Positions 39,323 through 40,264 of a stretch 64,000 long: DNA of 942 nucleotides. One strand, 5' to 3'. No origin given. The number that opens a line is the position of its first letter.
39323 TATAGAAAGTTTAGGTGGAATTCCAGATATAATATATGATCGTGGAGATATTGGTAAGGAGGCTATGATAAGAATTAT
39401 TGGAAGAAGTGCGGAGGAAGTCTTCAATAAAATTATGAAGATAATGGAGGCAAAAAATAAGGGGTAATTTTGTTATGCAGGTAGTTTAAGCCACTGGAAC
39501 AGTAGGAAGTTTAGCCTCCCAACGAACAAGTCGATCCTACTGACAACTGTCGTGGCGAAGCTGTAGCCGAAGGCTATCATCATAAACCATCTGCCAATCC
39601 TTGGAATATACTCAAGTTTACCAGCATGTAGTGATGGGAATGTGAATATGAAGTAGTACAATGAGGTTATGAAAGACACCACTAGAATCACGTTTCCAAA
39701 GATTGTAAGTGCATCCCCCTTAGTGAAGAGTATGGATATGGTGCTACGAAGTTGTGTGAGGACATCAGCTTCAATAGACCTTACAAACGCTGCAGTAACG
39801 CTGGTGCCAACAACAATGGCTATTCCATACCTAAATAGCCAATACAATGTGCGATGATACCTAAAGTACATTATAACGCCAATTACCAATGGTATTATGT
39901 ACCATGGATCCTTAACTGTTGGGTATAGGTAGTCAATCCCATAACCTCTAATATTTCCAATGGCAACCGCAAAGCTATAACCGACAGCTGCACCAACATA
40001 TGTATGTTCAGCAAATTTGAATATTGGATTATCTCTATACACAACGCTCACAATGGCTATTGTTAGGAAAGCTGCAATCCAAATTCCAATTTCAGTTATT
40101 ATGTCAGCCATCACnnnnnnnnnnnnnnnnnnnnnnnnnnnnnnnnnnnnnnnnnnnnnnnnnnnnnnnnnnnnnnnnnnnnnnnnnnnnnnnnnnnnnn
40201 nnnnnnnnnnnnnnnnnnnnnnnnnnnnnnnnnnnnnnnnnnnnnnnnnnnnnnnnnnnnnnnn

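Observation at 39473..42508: Four-gene, translationally coupled operon of uncharacterised membrane proteins built from two duplicated bitopic+polytopic modules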

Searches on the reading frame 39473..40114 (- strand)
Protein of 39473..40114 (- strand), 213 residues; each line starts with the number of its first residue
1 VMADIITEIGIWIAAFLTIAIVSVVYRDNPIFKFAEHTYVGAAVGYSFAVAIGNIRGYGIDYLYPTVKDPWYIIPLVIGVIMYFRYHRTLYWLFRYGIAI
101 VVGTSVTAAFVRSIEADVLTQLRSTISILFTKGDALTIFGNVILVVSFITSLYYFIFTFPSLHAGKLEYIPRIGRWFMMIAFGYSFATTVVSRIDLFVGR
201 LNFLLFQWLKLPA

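Call 3: search_protein_families(library=pfam, proteins=[window:39473-40114:-], max_evalue=1)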
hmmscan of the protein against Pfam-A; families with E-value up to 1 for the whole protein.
window:39473-40114:- (213 aa): 0 families

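Call 4: search_protein_families(library=ncbifam, proteins=[window:39473-40114:-], max_evalue=1)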
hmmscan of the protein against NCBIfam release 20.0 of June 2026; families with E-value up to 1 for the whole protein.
window:39473-40114:- (213 aa): 2 families
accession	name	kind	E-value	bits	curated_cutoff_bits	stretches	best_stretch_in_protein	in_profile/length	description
NF002352.0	PRK01318.1-3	equivalog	0.15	11.1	447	1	66-85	477-496/562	membrane protein insertase YidC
NF008180.0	PRK10929.1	equivalog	0.25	9.1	809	1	87-156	428-499/1109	miniconductance mechanosensitive channel MscM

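Call 8: search_protein_families(library=phrogs, proteins=[window:39473-40114:-], max_evalue=1)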
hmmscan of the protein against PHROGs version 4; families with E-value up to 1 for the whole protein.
window:39473-40114:- (213 aa): 1 family
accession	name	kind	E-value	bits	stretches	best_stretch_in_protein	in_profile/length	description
phrog_36117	-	unknown function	0.013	16.8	0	67-92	2-27/45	-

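Call 34: search_solved_structures(query=A4, max_evalue=10)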
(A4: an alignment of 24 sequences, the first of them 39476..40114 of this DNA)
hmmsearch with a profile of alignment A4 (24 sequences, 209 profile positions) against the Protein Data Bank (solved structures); distinct sequences matched with E-value up to 10: 0.

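Call 75: search_protein_families(library=padloc, proteins=[window:39473-40114:-], max_evalue=0.1)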
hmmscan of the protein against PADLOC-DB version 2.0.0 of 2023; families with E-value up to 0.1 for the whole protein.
window:39473-40114:- (213 aa): 0 families
